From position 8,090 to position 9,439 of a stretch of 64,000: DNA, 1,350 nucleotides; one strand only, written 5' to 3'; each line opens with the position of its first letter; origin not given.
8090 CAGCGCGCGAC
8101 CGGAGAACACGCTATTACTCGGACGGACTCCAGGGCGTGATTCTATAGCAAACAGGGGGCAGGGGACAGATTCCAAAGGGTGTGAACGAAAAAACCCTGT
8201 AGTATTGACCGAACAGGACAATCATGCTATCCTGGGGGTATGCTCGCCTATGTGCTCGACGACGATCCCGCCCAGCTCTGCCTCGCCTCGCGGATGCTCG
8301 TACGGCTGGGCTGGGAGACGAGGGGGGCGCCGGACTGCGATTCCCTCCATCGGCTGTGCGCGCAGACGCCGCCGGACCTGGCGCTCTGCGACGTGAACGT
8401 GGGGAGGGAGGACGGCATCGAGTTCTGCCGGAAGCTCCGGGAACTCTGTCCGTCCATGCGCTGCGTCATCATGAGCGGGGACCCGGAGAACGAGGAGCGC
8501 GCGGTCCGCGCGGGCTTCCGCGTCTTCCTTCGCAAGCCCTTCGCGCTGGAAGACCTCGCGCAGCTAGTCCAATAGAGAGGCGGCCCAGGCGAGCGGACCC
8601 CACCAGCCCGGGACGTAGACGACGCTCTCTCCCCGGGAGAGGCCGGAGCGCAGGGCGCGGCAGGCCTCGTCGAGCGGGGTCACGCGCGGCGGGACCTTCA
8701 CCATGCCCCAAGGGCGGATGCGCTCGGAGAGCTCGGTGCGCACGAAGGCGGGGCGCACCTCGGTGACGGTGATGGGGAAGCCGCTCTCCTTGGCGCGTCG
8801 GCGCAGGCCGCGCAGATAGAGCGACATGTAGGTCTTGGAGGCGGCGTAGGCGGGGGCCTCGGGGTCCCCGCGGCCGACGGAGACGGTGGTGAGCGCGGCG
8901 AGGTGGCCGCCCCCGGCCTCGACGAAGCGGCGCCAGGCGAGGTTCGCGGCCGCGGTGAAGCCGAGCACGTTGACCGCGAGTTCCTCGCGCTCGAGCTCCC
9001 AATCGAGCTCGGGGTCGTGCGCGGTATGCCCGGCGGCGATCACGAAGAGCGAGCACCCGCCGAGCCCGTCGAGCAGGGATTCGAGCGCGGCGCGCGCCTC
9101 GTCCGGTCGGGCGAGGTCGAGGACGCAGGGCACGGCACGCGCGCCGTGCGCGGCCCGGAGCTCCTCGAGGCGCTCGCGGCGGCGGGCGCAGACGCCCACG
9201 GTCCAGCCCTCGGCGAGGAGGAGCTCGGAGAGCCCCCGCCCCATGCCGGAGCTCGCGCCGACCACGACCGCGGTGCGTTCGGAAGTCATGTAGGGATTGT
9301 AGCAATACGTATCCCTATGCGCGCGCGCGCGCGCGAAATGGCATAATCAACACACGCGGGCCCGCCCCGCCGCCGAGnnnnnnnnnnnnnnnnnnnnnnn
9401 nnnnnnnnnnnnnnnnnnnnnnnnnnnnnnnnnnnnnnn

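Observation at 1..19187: Extreme radical-SAM density: nine CxxxCxxC clusters in eight of about 18 genes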

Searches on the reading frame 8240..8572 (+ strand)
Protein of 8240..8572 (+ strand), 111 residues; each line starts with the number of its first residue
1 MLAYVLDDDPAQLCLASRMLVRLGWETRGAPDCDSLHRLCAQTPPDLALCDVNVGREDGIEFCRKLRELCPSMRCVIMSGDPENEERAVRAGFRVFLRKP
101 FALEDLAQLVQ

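Call 7: search_protein_families(library=pfam, proteins=[window:8240-8572:+], max_evalue=0.01)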
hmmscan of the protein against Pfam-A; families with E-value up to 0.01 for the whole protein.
window:8240-8572:+ (111 aa): 1 family
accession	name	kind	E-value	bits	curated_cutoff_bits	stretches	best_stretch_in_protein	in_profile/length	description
PF00072.30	Response_reg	-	3.5e-17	63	30.2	1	5-110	3-110/111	Response regulator receiver domain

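Call 9: search_protein_families(library=ncbifam, proteins=[window:8240-8572:+], max_evalue=0.001)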
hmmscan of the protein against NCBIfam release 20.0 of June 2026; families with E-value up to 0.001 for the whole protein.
window:8240-8572:+ (111 aa): 39 families (the best 25 are shown)
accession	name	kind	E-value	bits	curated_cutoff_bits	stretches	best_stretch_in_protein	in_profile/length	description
TIGR01818.1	ntrC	equivalog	8.9e-13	47.8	558.6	1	4-111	2-111/463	nitrogen regulation protein NR(I)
NF007005.1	PRK09468.1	equivalog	1.1e-09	38.1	331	1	5-107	8-112/237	osmolarity response regulator transcription factor OmpR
TIGR02956.1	TMAO_torS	equivalog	1.6e-09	36.5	676.5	1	5-110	706-816/967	TMAO reductase system sensor histidine kinase/response regulator TorS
NF010430.0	PRK13856.1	equivalog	1.5e-08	34.6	344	1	5-105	6-108/241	two-component response regulator VirG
NF008099.0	PRK10841.1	equivalog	4.5e-08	31.3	920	1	3-109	827-935/949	two-component system sensor histidine kinase RcsC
NF007420.1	PRK09959.1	equivalog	7.5e-08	30.4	1995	1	5-106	963-1066/1197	acid-sensing system histidine kinase EvgS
NF051870.1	NAssimRespRegNtrX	equivalog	9.6e-08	31.3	600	1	5-110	6-115/452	nitrogen assimilation response regulator NtrX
NF045717.1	DVU0259_DivK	exception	4e-07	30.2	160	1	5-110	7-112/117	DVU0259 family response regulator domain-containing protein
NF040689.1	MtrAB_MtrA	equivalog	4.6e-07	29.4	300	1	4-107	2-106/219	MtrAB system response regulator MtrA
NF008469.0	PRK11361.1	equivalog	6.9e-07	28.3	714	1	5-111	9-117/461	acetoacetate metabolism transcriptional regulator AtoC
NF046022.1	RespRegCpdRBruc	equivalog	1.7e-06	28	180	1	7-109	8-112/120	cell cycle two-component system response regulator CpdR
NF045914.1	RespRegNblR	equivalog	2e-06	27.6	300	1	19-111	25-119/228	response regulator transcription factor NblR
TIGR02154.1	PhoB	equivalog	2e-06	27.3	296.2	1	5-107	7-113/226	phosphate regulon transcriptional regulator PhoB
NF007969.0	PRK10693.1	equivalog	3.2e-06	26.4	329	1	5-108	12-115/337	two-component system response regulator RssB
NF045944.1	ResRegRpaBCyano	equivalog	3.7e-06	26.5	330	1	5-107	2-105/229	response regulator transcription factor RpaB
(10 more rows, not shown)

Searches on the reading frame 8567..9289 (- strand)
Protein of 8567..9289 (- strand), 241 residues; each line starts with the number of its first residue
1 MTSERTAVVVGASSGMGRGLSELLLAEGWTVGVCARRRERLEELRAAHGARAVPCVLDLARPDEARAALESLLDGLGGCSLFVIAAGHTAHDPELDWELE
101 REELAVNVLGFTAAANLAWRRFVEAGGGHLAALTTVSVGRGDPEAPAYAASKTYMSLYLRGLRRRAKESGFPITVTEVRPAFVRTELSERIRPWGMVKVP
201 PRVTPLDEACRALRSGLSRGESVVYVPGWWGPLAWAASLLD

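Call 7: search_protein_families(library=pfam, proteins=[window:8567-9289:-], max_evalue=0.01)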
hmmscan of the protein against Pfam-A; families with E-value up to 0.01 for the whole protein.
window:8567-9289:- (241 aa): 5 families
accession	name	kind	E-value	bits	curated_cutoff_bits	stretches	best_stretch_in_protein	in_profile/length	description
PF00106.31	adh_short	-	7.7e-26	91.2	26.6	1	6-194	2-193/195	short chain dehydrogenase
PF13561.12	adh_short_C2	-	1.2e-15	58.2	27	1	11-192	1-185/236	Enoyl-(Acyl carrier protein) reductase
PF13460.12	NAD_binding_10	-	1.1e-06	29.1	27.2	1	11-161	1-133/184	NAD(P)H-binding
PF01370.27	Epimerase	-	0.00059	19.8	20.9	1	8-166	2-160/240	NAD dependent epimerase/dehydratase family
PF02882.25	THF_DHG_CYH_C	-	0.00085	19.1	27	1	3-44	35-76/160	Tetrahydrofolate dehydrogenase/cyclohydrolase, NAD(P)-binding domain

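Call 9: search_protein_families(library=ncbifam, proteins=[window:8567-9289:-], max_evalue=0.001)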
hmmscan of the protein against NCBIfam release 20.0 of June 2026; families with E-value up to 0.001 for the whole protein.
window:8567-9289:- (241 aa): 164 families (the best 25 are shown)
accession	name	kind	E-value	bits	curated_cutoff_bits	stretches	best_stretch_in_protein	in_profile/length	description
NF006099.0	PRK08251.1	equivalog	6.3e-26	91.1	253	1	3-237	3-238/250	SDR family oxidoreductase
NF005559.1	PRK07231.1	subfamily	4.1e-22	78.9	215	1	3-190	3-193/249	glucose 1-dehydrogenase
NF005437.0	PRK07024.1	equivalog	2.5e-21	76.3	266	1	4-227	4-225/259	SDR family oxidoreductase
NF005489.0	PRK07102.1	equivalog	9.7e-21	74.5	267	1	7-232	4-225/243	SDR family oxidoreductase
NF005495.0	PRK07109.1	subfamily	1.5e-20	73.8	264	1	3-192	7-201/334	SDR family oxidoreductase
NF009384.0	PRK12743.1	equivalog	3e-19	69.2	264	1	3-187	5-194/258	SDR family oxidoreductase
NF004824.0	PRK06180.1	subfamily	1.3e-18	67.2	298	1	2-190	2-190/279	oxidoreductase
NF004765.0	PRK06101.1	equivalog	5.4e-18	65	406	1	7-229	4-215/241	SDR family oxidoreductase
NF005878.0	PRK07825.1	subfamily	1.3e-17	64.1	287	1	4-240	9-240/278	short chain dehydrogenase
NF005893.0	PRK07856.1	equivalog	1.6e-17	63.6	255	1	3-190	8-189/255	SDR family oxidoreductase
NF009466.0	PRK12826.1-2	subfamily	7.4e-17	61.6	222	1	4-190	3-194/248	3-oxoacyl-ACP reductase FabG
NF006114.0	PRK08263.1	subfamily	3.7e-16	59.2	290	1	3-188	2-187/280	short chain dehydrogenase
NF006123.0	PRK08267.1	equivalog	3.7e-16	59.1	261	1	6-205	4-209/261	SDR family oxidoreductase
NF005806.0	PRK07666.1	equivalog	1e-15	57.7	286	1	4-188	7-194/239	3-ketoacyl-ACP reductase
NF005065.0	PRK06482.1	equivalog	1.1e-15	57.8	291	1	5-216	3-213/276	SDR family oxidoreductase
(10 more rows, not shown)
